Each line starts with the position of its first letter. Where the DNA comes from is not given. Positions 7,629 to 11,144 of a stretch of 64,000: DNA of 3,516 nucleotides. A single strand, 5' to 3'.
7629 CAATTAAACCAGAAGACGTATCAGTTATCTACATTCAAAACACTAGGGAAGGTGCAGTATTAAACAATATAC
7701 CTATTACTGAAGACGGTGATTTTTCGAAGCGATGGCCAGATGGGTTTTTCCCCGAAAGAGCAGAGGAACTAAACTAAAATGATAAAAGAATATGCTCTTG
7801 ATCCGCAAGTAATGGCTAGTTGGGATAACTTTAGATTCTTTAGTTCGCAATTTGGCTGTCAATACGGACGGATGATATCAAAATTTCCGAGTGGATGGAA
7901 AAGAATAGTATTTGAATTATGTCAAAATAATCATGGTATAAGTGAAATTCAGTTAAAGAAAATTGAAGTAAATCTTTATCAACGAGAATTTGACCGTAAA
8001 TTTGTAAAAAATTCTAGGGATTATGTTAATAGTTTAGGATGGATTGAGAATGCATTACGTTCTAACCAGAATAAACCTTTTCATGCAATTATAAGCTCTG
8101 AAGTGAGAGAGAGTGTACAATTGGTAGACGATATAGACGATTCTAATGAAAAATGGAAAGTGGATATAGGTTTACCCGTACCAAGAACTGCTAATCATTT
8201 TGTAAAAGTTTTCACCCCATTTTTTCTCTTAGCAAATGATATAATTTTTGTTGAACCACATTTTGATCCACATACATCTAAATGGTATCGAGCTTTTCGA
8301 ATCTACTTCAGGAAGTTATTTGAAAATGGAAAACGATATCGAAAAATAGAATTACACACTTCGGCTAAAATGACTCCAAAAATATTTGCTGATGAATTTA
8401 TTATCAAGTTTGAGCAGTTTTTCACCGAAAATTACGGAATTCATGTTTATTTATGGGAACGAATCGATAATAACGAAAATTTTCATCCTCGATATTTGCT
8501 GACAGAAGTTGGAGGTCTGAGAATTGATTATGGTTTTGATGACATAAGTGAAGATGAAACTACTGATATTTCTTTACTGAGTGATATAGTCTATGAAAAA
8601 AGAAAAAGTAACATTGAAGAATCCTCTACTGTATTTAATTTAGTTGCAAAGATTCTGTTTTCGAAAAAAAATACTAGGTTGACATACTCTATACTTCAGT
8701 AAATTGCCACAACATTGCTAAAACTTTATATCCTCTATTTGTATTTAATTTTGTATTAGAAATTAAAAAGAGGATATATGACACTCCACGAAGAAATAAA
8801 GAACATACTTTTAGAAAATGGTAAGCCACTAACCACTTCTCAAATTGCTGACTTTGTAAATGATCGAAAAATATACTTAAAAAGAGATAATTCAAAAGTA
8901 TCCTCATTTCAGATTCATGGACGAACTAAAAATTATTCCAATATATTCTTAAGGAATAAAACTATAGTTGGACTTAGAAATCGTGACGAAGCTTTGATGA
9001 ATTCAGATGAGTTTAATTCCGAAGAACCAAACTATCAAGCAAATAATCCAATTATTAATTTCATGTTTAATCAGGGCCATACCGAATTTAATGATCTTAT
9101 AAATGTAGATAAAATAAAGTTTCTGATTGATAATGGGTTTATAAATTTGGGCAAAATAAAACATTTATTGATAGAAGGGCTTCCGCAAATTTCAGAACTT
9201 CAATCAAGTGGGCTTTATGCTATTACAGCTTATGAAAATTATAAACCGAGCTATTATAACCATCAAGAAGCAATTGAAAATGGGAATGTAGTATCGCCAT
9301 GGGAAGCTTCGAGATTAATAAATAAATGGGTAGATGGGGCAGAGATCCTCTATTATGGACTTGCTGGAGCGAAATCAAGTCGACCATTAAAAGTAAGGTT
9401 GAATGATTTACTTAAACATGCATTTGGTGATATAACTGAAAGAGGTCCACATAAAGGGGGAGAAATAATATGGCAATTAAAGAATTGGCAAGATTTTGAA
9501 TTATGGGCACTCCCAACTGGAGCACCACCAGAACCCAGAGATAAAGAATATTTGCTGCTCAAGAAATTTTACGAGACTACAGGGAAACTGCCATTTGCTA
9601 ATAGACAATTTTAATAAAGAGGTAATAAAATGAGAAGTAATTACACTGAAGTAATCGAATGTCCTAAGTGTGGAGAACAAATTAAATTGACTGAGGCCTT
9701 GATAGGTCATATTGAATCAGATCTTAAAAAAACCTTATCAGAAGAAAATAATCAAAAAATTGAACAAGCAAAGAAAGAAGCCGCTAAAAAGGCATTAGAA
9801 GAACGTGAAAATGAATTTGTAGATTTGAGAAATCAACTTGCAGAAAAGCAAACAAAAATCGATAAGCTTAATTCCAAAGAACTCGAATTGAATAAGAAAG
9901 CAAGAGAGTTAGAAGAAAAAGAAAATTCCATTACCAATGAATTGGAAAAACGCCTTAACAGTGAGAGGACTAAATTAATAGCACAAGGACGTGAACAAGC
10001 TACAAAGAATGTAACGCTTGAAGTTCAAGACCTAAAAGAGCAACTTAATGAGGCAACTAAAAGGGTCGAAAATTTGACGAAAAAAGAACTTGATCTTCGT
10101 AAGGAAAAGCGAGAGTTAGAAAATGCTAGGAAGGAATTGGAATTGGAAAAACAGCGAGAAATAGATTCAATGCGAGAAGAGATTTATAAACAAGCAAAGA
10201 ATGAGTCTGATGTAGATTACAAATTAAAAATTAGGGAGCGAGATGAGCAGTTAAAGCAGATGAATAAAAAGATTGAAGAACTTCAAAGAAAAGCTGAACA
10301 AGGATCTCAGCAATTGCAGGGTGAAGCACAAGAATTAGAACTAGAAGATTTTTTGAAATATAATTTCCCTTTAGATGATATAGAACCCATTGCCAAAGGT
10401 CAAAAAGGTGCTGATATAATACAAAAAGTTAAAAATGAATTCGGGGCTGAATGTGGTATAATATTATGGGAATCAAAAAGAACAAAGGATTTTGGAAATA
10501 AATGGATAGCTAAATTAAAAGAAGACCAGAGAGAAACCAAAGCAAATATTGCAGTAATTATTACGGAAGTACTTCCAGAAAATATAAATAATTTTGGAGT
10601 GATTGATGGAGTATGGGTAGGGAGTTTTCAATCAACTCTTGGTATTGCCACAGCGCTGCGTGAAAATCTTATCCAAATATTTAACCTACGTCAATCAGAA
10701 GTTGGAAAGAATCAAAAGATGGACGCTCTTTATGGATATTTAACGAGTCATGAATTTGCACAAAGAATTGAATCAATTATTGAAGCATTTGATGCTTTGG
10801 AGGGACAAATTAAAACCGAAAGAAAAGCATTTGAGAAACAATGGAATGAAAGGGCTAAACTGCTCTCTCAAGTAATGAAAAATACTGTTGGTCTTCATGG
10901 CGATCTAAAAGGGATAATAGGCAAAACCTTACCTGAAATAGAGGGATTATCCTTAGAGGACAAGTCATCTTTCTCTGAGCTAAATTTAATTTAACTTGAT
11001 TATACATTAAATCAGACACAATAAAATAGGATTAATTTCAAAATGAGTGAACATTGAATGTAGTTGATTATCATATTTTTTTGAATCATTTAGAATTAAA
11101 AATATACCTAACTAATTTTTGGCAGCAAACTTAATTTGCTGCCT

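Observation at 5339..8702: Candidate undescribed two-gene defence module: triple HARE-HTH / ABC ATPase (DUF3696-like) plus a coupled 307-aa unknown partner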

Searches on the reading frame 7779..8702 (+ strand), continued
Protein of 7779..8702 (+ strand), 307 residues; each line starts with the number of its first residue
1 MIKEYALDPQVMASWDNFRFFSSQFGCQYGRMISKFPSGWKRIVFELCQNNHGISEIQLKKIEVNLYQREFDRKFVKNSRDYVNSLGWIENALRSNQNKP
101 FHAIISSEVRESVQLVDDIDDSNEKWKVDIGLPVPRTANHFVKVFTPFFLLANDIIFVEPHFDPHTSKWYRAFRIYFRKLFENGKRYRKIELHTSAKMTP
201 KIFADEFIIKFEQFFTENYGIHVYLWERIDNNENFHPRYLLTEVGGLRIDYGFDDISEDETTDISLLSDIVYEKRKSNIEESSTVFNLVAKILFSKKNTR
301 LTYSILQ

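Call 81: find_related_loci(query=A1, collection=viral_contigs, flank=6000)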
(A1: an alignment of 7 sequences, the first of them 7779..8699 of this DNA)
Query A1 (307 aa) in viral_contigs; peptide patterns used: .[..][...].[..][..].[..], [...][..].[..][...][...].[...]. (x = any residue, [..] = any of these).
142 stretches matched a pattern; 2 encode a relative of the query (tblastn E <= 1e-3); 2 distinct loci.
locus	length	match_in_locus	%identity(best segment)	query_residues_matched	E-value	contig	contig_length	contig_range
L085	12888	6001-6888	31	1-293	3e-43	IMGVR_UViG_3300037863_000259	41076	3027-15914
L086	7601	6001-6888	29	1-293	1e-38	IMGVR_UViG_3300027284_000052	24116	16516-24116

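Call 82: search_dna_similar(query=window:7779-8699:+, collection=plasmids, mode=protein, max_evalue=0.001, max_rows=15)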
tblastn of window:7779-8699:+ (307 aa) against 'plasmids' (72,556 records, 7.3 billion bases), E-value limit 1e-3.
Records with a match: 5; places in all: 5; records where one place covers at least 80% of the query: 5.
Best place of each record, by identity: <60% 5.
By first word of the organism name: Methylocella 2; Deinococcus 1; Vibrio 1; Azotobacter 1.
By predicted mobility (MOB-suite, as given by PLSDB): non-mobilizable 3; mobilizable 2.
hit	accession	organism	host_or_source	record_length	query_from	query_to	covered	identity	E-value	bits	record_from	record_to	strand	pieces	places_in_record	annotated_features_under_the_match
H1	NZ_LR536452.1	Methylocella tundrae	-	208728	1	293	95%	26.6%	7e-30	126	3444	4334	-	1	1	hypothetical protein | AAA family ATPase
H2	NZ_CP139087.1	Methylocella tundrae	Single cell,tundra wetland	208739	1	293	95%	26.6%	7e-30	126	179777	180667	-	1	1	hypothetical protein | AAA family ATPase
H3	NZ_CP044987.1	Deinococcus sp. AJ005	single cell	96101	1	274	89%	27.5%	9e-29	123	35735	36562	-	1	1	hypothetical protein | AAA family ATPase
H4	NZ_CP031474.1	Vibrio coralliilyticus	Oyster larvae,Bacterium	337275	4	255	82%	23.8%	3e-7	59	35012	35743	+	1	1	hypothetical protein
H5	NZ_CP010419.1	Azotobacter chroococcum NCIMB 8003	cell culture,soil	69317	5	253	81%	24.0%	3e-15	84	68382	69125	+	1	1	hypothetical protein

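Call 83: search_dna_similar(query=window:7779-8699:+, collection=phages, mode=protein, max_evalue=0.001, max_rows=10)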
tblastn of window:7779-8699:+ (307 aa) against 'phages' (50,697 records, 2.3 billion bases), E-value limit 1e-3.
No match.

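Call 84: get_annotated_region(hit=H3, flank=7000)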
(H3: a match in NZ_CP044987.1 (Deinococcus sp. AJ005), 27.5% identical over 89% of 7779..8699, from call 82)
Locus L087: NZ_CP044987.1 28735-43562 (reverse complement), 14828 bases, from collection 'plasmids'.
description: Deinococcus sp. AJ005 plasmid p96k, complete sequence
organism: Deinococcus sp. AJ005 (NCBI taxid 2652443)
taxonomy: Bacteria; Deinococcota; Deinococci; Deinococcales; Deinococcaceae; Deinococcus; Deinococcus sp. AJ005
host: -; source: single cell; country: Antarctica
typing (MOB-suite, as given by PLSDB): non-mobilizable
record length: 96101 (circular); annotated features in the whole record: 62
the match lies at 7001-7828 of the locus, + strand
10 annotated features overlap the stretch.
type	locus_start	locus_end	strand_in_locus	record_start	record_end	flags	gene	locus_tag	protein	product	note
CDS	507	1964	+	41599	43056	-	-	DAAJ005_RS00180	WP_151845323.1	replication initiator protein A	-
CDS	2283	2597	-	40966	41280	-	-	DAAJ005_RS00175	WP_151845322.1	hypothetical protein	-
CDS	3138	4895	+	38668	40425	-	-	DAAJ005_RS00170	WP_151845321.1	hypothetical protein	-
CDS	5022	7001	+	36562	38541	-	-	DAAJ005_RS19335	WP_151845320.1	AAA family ATPase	-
CDS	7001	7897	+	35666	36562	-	-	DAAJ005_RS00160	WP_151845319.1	hypothetical protein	-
CDS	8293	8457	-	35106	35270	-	-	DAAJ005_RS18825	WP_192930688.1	D-alanyl-D-alanine carboxypeptidase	GO:0006508 - proteolysis [Evidence IEA]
CDS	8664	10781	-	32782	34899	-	-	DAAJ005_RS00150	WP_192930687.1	DUF2357 domain-containing protein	-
CDS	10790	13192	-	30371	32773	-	-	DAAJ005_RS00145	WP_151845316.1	AAA family ATPase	-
CDS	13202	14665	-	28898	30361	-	-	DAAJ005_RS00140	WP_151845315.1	hypothetical protein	-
CDS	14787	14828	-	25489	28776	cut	-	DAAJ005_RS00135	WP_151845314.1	AAA domain-containing protein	-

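Call 85: get_annotated_region(hit=H4, flank=7000)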
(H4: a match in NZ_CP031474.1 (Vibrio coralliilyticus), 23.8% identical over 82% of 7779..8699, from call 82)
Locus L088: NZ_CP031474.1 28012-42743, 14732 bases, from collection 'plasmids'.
description: Vibrio coralliilyticus strain RE22 plasmid p337, complete sequence
organism: Vibrio coralliilyticus (NCBI taxid 190893)
taxonomy: Bacteria; Pseudomonadota; Gammaproteobacteria; Vibrionales; Vibrionaceae; Vibrio; Vibrio coralliilyticus
host: -; source: Oyster larvae,Bacterium; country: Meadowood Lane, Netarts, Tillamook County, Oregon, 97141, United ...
typing (MOB-suite, as given by PLSDB): mobilizable; replicon rep_cluster_564; relaxase MOBF
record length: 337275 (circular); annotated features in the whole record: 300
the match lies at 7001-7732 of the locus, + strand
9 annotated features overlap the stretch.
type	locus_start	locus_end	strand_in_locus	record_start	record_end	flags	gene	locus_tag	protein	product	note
CDS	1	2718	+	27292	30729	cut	-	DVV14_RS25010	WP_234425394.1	DEAD/DEAH box helicase family protein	-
CDS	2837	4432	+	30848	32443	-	-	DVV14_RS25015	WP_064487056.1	class I SAM-dependent DNA methyltransferase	-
CDS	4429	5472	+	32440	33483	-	-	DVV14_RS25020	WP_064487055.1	restriction endonuclease subunit S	GO:0006304 - DNA modification [Evidence IEA]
CDS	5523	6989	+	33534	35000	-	-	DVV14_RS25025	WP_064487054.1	DUF3696 domain-containing protein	-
CDS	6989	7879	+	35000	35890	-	-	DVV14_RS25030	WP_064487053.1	hypothetical protein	-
CDS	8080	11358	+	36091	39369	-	-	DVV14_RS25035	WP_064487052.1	DEAD/DEAH box helicase family protein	-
CDS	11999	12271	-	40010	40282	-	-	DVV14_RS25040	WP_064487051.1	helix-turn-helix transcriptional regulator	-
CDS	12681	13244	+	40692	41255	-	-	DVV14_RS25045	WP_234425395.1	hypothetical protein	-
CDS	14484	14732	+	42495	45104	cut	-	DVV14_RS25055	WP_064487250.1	hypothetical protein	-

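Call 92: search_protein_families(library=pfam, proteins=[L036:4469-6265:+, L085:9-1520:+, L085:1521-3044:+, L085:3041-4192:+, L085:4202-6001:+, L085:8133-9206:-, L085:9634-10854:-, L085:10870-11763:-, L085:11760-12851:-], max_evalue=0.001)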
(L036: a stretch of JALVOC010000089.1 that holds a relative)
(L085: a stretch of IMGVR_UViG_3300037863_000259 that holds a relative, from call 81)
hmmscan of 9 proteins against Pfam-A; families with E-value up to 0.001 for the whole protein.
L036:4469-6265:+ (598 aa): 1 family
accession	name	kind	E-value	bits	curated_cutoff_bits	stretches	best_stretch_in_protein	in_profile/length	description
PF03235.19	GmrSD_N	-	1.5e-31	110.5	33.2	1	14-215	4-197/199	GmrSD restriction endonuclease, N-terminal domain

L085:9-1520:+ (503 aa): 2 families
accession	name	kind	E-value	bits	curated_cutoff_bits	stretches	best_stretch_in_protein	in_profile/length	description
PF08463.15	EcoEI_R_C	-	4.7e-19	69.5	24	1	333-481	2-158/163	EcoEI R protein C-terminal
PF00271.37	Helicase_C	-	1.3e-05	25.8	23.5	1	25-83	55-109/110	Helicase conserved C-terminal domain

L085:1521-3044:+ (507 aa): 5 families
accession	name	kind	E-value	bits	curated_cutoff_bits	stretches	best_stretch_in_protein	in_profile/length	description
PF02384.22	N6_Mtase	-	1.9e-59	201.9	20.4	1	137-470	3-304/311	N-6 DNA Methylase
PF12161.14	HsdM_N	-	1.9e-15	58.1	24.5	1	6-129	1-135/135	HsdM N-terminal domain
PF01170.24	UPF0020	-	5.8e-10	39.6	22.3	1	168-317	18-148/197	RMKL-like, methyltransferase domain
PF07669.17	Eco57I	-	6.6e-07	30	25.3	1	281-380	63-171/171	Eco57I restriction-modification methylase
PF13847.12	Methyltransf_31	-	0.00086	19.4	27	0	238-340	27-107/145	Methyltransferase domain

L085:3041-4192:+ (383 aa): 1 family
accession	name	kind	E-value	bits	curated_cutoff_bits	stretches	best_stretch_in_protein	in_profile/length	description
PF01420.25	Methylase_S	-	5.2e-22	79.3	22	2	198-361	9-160/168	Type I restriction modification DNA specificity domain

L085:4202-6001:+ (599 aa): 6 families
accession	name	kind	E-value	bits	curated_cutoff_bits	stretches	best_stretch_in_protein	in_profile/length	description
PF13175.12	AAA_15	-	1.5e-20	74.6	32.1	2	1-47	1-47/374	AAA ATPase domain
PF13304.12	AAA_21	-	1.8e-18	68.1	27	2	419-529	218-302/304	AAA domain, putative AbiEii toxin, Type IV TA system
PF13476.12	AAA_23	-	5.1e-07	31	27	1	5-45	1-41/201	AAA domain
PF12476.13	DUF3696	-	1.8e-05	25.3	22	1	552-597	1-48/52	Protein of unknown function (DUF3696)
PF02463.25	SMC_N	-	0.00024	21.1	40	1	3-45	2-46/220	RecF/RecN/SMC N terminal domain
PF13555.12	AAA_29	-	0.00063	19.9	27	0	3-43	1-42/61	P-loop containing region of AAA domain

L085:8133-9206:- (357 aa): 0 families

L085:9634-10854:- (406 aa): 0 families

L085:10870-11763:- (297 aa): 0 families

L085:11760-12851:- (363 aa): 0 families

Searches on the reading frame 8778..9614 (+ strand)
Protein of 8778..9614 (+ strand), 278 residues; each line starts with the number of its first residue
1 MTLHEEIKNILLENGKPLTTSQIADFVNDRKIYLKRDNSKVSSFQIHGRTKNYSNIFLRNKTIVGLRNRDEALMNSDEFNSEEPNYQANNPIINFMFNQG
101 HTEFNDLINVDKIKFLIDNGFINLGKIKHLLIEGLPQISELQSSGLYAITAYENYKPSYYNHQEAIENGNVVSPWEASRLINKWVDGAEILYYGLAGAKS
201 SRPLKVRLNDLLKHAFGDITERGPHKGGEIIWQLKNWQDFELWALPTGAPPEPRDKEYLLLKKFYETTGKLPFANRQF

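Call 5: search_protein_families(library=pfam, proteins=[window:8778-9614:+], max_evalue=0.01)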
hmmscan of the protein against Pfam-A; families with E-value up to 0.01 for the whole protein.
window:8778-9614:+ (278 aa): 0 families

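Call 6: search_protein_families(library=padloc, proteins=[window:8778-9614:+], max_evalue=0.01)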
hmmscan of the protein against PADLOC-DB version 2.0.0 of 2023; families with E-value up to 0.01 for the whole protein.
window:8778-9614:+ (278 aa): 0 families

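Call 7: search_protein_families(library=ncbifam, proteins=[window:8778-9614:+], max_evalue=0.01)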
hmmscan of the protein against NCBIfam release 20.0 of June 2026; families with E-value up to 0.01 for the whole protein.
window:8778-9614:+ (278 aa): 0 families

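Call 9: search_protein_families(library=padloc, proteins=[window:8778-9614:+], max_evalue=10)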
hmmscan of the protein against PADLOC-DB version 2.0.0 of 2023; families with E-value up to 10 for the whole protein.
window:8778-9614:+ (278 aa): 0 families

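Call 10: search_protein_families(library=pfam, proteins=[window:8778-9614:+], max_evalue=10)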
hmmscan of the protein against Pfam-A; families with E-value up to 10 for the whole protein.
window:8778-9614:+ (278 aa): 2 families
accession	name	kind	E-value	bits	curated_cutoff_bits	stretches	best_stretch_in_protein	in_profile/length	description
PF05066.19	HARE-HTH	-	0.011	16.5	25.9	1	1-38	1-38/71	HB1, ASXL, restriction endonuclease HTH domain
PF18507.7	WW_1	-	0.18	12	25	1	152-165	7-20/27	WW domain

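Call 69: find_homologous_proteins(query=window:8778-9611:+, max_evalue=0.001)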
Query window:8778-9611:+ (278 aa): 115 proteins with E <= 0.001 among 573 candidates.
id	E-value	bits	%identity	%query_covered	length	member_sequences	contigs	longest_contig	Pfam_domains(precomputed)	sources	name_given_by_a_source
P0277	6.1e-186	634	100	100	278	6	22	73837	-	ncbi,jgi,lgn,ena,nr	ncbi:MAG: hypothetical protein CMF23_00040 [Ignavibacteriae bacterium]|nr:hypothetical protein [Igna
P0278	8.1e-95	335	56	100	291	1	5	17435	-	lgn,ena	-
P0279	2.2e-94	334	56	100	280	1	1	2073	-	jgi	jgi:hypothetical protein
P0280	1.3e-93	331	56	100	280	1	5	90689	-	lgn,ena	-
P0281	5.1e-93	329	55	100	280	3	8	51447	-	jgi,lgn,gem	-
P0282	6.6e-92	326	55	100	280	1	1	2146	-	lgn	-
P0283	4.2e-91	323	54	100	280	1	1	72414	-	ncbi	-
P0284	4.8e-91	323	56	100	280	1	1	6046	-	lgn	-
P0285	7.1e-91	322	56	100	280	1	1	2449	-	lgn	-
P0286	2.2e-90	321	55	100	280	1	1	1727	-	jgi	jgi:hypothetical protein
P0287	2.7e-90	320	54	100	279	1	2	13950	-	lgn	-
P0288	8.2e-90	319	54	100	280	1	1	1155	-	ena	-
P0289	1.7e-89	318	53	100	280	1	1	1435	-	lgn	-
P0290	4.5e-89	316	54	100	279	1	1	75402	-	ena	-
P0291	2.2e-88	314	53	100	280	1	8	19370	-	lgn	-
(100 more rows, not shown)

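Call 73: search_solved_structures(query=A4, max_evalue=10, show_alignments=2)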
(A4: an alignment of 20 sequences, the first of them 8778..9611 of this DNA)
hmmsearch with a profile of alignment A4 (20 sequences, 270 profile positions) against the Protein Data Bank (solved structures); distinct sequences matched with E-value up to 10: 1.
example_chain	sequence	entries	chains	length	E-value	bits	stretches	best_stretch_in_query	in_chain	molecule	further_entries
2n41_A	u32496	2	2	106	0.18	14.6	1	19-59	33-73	OR34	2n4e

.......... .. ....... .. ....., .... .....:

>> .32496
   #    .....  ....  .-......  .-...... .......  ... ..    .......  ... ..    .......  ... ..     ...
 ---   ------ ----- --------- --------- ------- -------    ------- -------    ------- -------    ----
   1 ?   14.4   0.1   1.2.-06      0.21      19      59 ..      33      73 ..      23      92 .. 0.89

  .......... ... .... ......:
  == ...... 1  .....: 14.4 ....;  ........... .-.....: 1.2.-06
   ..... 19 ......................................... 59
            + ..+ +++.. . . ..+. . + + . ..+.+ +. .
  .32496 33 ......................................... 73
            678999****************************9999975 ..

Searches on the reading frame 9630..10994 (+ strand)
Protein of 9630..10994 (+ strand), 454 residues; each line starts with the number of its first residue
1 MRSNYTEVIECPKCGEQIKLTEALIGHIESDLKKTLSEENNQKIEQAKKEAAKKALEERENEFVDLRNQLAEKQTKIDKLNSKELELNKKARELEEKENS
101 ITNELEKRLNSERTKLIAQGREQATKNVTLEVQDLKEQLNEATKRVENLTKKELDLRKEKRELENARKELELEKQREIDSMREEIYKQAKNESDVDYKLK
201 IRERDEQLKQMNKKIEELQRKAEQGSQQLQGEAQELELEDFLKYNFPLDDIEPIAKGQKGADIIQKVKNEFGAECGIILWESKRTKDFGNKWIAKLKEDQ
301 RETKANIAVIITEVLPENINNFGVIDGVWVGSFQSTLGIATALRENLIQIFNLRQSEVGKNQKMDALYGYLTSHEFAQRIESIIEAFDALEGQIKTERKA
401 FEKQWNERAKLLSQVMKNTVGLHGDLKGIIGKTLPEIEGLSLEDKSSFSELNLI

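Call 5: search_protein_families(library=pfam, proteins=[window:9630-10994:+], max_evalue=0.01)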
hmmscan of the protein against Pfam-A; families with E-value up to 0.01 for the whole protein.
window:9630-10994:+ (454 aa): 1 family
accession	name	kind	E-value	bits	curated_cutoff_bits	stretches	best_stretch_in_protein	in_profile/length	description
PF09903.14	DUF2130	-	9.8e-65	218.8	26.7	1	198-443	2-253/255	Uncharacterized protein conserved in bacteria (DUF2130)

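Call 6: search_protein_families(library=padloc, proteins=[window:9630-10994:+], max_evalue=0.01)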
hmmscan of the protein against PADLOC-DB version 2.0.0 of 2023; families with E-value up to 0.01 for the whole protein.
window:9630-10994:+ (454 aa): 2 families
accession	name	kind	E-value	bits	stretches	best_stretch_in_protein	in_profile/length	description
PDLC03865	LmuB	-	9.9e-06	22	1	10-239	511-743/1007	-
PDLC00551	JetC2|JetC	-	0.0035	13.2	1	23-237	741-959/1365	DUF3584 domain; MukB-like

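Call 7: search_protein_families(library=ncbifam, proteins=[window:9630-10994:+], max_evalue=0.01)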
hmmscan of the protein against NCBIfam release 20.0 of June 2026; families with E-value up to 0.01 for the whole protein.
window:9630-10994:+ (454 aa): 1 family
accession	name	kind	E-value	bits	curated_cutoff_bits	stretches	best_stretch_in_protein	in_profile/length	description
TIGR02168.1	SMC_prok_B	equivalog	0.00039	18.3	567.35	1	45-236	237-430/1181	chromosome segregation protein SMC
